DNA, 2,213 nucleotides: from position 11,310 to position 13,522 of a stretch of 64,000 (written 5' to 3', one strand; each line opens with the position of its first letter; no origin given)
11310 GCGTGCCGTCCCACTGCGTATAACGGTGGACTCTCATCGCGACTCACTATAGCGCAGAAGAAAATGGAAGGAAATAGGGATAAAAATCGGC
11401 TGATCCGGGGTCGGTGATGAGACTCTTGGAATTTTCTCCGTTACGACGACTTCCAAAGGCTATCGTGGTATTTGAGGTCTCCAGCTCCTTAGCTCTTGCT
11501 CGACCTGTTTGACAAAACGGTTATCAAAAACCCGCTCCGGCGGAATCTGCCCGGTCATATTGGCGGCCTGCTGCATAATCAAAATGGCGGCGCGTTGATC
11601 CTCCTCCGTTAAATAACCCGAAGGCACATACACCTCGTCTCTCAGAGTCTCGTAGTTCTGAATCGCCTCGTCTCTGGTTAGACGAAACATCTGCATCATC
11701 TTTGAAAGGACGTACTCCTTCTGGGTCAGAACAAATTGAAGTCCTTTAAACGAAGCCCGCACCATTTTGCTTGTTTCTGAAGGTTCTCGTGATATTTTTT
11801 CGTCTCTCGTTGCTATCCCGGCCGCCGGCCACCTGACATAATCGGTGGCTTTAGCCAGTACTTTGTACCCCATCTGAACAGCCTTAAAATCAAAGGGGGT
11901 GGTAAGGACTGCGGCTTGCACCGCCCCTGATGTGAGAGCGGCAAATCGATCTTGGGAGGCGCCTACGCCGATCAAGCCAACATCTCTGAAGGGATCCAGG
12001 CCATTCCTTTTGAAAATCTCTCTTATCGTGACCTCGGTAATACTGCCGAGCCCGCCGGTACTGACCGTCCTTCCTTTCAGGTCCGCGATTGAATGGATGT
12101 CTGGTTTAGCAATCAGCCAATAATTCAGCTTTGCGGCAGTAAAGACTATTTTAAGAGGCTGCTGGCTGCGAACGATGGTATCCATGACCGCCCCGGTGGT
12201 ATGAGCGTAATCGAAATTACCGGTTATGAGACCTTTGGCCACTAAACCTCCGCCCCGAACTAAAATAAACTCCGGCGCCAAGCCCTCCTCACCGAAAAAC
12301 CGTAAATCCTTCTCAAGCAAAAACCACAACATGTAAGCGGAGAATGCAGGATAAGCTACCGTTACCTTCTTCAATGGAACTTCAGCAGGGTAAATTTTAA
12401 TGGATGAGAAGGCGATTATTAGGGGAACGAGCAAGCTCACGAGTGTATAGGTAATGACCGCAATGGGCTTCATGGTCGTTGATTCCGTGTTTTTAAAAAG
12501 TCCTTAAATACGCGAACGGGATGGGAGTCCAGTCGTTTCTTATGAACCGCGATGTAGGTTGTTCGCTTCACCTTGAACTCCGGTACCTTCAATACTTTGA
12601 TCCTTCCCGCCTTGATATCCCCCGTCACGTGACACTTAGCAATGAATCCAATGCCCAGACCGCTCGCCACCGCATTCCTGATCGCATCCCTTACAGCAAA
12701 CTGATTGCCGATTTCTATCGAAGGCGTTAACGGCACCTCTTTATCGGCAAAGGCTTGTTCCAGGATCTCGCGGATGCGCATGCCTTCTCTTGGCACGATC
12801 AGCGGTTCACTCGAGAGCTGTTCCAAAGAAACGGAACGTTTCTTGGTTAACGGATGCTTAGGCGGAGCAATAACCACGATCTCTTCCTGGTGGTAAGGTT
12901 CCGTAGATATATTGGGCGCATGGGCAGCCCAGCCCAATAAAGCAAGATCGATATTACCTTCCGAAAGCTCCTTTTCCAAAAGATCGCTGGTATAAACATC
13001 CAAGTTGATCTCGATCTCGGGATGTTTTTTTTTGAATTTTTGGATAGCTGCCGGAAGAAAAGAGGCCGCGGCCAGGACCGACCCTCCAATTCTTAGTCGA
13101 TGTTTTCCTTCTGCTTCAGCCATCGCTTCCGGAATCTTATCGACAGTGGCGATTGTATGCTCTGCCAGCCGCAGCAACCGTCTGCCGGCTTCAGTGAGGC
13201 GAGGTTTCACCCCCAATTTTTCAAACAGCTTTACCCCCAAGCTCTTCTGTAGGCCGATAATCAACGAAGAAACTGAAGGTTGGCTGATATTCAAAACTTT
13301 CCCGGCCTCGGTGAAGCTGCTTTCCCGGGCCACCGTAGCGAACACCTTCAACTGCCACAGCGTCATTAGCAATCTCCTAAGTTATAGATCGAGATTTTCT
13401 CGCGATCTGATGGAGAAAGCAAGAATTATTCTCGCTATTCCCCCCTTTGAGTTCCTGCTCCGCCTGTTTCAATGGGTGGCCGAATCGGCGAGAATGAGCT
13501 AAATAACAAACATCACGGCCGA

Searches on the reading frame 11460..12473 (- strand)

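Call 82: search_protein_families(library=pfam, proteins=[window:11460-12473:-], max_evalue=0.00001)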
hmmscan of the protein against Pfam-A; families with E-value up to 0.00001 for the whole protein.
window:11460-12473:- (337 aa): 2 families
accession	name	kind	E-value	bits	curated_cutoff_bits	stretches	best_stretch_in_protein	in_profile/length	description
PF09084.16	NMT1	-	2.2e-12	47.8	20.5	1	51-250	7-211/216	NMT1/THI5 like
PF13379.11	NMT1_2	-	9.1e-09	35.9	24.7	1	37-249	8-239/252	NMT1-like family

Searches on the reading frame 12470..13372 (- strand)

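Call 82: search_protein_families(library=pfam, proteins=[window:12470-13372:-], max_evalue=0.00001)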
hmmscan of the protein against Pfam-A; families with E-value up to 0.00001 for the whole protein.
window:12470-13372:- (300 aa): 2 families
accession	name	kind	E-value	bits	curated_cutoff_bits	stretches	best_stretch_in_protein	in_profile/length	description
PF03466.25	LysR_substrate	-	5.9e-47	160.2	28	1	89-296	4-207/209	LysR substrate binding domain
PF00126.33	HTH_1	-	3e-16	59.5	26.6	1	7-64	3-60/60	Bacterial regulatory helix-turn-helix protein, lysR family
